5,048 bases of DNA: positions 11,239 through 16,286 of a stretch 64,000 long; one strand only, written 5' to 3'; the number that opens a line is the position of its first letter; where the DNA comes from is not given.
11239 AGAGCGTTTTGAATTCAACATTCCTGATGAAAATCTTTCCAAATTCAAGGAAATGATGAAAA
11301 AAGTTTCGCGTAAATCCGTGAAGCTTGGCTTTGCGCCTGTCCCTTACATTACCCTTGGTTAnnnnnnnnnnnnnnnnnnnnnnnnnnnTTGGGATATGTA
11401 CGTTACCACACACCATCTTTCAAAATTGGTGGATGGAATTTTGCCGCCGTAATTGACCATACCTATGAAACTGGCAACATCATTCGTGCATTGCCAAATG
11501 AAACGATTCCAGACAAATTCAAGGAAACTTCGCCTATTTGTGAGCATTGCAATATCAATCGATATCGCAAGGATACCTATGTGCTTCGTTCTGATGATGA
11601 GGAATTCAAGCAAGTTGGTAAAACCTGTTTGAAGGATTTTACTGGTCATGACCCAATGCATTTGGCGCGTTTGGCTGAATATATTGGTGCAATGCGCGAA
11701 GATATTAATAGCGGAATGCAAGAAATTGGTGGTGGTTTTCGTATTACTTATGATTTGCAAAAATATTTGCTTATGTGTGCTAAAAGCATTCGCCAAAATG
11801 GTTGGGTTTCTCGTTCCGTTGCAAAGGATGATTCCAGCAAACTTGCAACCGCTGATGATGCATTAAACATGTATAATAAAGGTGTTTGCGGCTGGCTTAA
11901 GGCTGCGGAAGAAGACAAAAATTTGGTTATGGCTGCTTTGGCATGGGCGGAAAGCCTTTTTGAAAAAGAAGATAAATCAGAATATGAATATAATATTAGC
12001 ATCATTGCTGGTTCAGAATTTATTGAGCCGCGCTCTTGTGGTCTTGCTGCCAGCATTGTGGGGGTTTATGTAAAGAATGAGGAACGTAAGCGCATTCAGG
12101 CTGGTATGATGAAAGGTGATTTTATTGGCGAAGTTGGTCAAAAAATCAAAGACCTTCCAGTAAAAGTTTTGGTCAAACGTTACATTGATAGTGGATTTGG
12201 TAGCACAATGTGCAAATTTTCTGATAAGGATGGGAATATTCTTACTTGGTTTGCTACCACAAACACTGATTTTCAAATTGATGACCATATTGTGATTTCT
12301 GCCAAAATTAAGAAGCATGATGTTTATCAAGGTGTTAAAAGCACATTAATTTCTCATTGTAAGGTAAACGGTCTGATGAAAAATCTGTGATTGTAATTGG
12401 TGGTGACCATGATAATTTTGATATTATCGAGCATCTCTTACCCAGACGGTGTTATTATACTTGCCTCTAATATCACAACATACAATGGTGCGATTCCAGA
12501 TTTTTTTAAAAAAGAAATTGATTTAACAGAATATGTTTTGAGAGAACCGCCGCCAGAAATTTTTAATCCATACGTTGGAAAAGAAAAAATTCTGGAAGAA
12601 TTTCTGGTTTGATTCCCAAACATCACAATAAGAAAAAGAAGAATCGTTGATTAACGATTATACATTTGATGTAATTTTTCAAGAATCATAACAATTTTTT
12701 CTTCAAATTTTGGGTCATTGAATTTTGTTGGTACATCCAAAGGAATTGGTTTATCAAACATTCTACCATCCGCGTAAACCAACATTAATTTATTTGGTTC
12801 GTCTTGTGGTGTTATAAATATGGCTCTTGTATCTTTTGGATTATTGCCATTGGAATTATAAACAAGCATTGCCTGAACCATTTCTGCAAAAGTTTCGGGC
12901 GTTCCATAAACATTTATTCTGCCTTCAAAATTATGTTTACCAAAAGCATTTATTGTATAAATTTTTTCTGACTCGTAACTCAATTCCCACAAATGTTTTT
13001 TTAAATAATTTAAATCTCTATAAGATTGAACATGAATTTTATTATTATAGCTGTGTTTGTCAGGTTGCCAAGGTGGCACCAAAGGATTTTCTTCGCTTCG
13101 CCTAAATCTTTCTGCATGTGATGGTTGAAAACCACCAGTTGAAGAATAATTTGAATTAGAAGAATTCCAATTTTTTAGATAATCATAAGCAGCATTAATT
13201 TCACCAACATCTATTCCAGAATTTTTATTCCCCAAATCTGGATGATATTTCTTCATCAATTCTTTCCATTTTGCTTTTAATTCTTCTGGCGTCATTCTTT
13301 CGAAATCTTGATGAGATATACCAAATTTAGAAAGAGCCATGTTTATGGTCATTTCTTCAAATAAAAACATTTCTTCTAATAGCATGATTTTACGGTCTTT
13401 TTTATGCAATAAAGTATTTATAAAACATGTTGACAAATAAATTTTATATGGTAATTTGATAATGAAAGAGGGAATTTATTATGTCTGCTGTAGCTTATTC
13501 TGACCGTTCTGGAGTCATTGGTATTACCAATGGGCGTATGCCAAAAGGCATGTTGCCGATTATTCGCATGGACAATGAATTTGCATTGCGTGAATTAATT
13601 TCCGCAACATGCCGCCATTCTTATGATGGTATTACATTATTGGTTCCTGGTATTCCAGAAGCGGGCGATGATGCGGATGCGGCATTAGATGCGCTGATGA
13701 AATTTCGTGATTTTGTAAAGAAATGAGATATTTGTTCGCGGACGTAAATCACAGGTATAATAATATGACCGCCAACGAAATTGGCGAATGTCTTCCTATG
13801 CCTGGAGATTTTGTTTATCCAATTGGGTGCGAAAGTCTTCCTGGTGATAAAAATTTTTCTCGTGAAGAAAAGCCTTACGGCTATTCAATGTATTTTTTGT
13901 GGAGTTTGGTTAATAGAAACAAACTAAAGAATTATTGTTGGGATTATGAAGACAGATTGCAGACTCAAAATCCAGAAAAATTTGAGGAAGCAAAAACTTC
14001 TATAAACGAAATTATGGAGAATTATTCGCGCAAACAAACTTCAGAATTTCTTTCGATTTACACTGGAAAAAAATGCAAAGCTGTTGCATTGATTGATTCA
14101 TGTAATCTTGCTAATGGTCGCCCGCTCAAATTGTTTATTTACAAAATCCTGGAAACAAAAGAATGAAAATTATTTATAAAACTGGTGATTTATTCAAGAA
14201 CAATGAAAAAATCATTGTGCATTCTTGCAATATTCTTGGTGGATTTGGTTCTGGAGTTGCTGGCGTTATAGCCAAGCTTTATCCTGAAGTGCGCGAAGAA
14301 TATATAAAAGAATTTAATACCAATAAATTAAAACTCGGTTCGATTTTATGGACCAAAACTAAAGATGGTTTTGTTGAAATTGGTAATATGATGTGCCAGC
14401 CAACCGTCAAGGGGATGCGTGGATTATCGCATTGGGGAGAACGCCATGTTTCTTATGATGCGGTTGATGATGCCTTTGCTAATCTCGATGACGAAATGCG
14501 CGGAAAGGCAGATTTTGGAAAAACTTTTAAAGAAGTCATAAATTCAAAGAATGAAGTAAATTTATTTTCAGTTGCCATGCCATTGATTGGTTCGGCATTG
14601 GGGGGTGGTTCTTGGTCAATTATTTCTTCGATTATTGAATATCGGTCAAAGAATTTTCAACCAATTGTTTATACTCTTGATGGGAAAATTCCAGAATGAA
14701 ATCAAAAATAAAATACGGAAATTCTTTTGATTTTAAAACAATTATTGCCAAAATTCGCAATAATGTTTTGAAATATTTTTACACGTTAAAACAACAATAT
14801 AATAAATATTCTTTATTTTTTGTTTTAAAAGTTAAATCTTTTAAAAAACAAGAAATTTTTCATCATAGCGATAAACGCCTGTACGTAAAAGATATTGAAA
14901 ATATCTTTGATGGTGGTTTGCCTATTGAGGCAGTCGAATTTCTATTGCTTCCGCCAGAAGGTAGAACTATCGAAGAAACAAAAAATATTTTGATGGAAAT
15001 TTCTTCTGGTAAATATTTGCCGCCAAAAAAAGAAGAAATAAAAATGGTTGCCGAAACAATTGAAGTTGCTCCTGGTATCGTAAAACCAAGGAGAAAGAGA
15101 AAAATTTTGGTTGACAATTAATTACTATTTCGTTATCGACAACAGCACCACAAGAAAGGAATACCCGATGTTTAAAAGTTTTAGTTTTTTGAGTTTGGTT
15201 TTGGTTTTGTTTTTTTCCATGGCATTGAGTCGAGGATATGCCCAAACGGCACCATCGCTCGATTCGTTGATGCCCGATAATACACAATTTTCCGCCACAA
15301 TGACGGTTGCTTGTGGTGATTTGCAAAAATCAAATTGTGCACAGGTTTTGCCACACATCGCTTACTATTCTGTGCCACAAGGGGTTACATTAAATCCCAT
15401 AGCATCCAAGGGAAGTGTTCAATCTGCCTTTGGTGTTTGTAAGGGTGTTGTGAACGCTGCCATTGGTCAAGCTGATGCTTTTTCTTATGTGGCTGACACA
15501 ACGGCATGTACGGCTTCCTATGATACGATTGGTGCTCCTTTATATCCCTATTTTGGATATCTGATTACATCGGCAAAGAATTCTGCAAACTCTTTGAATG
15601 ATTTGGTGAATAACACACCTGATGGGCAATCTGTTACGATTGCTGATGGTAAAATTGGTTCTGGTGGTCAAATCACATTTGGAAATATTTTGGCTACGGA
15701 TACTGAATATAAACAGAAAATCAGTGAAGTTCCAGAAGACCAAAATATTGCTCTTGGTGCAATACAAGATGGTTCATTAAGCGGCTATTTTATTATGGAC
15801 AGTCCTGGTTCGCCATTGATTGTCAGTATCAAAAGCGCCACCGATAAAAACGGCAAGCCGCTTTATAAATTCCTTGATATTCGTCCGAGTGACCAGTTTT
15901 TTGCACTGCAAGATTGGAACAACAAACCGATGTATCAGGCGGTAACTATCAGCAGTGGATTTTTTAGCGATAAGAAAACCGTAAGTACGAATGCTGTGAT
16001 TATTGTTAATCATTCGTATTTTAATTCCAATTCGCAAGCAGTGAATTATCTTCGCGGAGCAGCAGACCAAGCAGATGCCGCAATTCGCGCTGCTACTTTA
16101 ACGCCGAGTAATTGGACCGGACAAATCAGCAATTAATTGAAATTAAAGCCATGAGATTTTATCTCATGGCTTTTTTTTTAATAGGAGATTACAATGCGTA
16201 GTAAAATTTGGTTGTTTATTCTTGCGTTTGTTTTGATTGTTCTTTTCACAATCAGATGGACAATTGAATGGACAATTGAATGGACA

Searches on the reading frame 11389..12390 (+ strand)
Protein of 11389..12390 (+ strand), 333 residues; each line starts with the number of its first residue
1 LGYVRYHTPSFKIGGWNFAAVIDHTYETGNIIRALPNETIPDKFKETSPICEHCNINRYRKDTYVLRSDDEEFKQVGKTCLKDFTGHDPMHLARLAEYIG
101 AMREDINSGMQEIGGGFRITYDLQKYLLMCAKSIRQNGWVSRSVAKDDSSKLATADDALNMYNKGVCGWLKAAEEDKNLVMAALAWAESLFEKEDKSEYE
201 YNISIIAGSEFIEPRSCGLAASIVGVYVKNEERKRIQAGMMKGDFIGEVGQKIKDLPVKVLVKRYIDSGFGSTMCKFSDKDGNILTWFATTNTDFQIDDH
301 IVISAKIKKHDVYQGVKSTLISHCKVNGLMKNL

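Call 67: search_protein_families(library=phrogs, max_evalue=0.001, proteins=[window:11389-12390:+])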
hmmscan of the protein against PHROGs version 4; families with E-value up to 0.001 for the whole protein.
window:11389-12390:+ (333 aa): 4 families
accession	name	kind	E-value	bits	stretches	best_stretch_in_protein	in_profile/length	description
phrog_2319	-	unknown function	4.1e-59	201.8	1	13-327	71-397/399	-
phrog_3628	-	unknown function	4.4e-10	40.2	1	215-326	136-255/257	-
phrog_30451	-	unknown function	1.7e-06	28.7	1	235-330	180-283/287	-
phrog_4095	-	unknown function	1.4e-05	25.8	1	234-327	127-226/234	-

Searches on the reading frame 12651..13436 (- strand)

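Call 67: search_protein_families(library=phrogs, max_evalue=0.001, proteins=[window:12651-13436:-])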
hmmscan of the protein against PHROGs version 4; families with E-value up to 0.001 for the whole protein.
window:12651-13436:- (261 aa): 1 family
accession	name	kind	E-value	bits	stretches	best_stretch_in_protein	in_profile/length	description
phrog_13942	-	unknown function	3.8e-08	34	1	24-141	7-110/336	-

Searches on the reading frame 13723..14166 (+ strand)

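Call 67: search_protein_families(library=phrogs, max_evalue=0.001, proteins=[window:13723-14166:+])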
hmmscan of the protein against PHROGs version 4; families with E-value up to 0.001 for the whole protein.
window:13723-14166:+ (147 aa): 0 families

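Call 78: search_protein_families(library=pfam, max_evalue=1, proteins=[window:13723-14166:+])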
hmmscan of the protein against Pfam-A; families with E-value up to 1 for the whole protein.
window:13723-14166:+ (147 aa): 3 families
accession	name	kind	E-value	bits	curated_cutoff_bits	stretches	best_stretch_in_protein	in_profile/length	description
PF00838.24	TCTP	-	0.038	14.7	24.3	1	67-122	87-140/164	Translationally controlled tumour protein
PF20551.3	DUF6765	-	0.13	12.3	26.6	1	70-106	189-228/325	Family of unknown function (DUF6765)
PF13578.12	Methyltransf_24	-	0.15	13.4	26.3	0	52-110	7-65/105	Methyltransferase domain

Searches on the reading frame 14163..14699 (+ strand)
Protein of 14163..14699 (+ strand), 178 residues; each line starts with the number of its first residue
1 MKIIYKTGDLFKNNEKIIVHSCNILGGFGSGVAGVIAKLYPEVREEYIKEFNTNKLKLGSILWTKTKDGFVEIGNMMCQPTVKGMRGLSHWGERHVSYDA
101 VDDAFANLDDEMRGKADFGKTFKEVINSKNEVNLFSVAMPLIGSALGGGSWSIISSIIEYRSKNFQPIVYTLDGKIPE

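Call 9: search_protein_families(library=pfam, max_evalue=10, proteins=[window:14163-14699:+])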
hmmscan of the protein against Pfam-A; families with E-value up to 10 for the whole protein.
window:14163-14699:+ (178 aa): 2 families
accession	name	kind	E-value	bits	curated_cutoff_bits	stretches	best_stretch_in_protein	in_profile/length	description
PF01661.27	Macro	-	3.9e-07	30.5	22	2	19-67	1-51/118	Macro domain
PF15899.11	BNR_6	-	0.085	13.4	27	1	117-125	6-14/14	BNR-Asp box repeat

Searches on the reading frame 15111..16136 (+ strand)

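Call 67: search_protein_families(library=phrogs, max_evalue=0.001, proteins=[window:15111-16136:+])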
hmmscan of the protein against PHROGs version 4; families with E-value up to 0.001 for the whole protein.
window:15111-16136:+ (341 aa): 1 family
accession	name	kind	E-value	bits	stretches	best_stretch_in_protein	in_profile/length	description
phrog_6856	-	unknown function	7.4e-20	72.4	1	59-323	20-279/288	-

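Call 78: search_protein_families(library=pfam, max_evalue=1, proteins=[window:15111-16136:+])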
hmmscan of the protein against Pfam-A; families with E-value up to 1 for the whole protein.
window:15111-16136:+ (341 aa): 1 family
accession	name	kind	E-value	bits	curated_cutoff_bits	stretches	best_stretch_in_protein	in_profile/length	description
PF16868.10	NMT1_3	-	1.1e-05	25.7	27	1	90-297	29-226/289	NMT1-like family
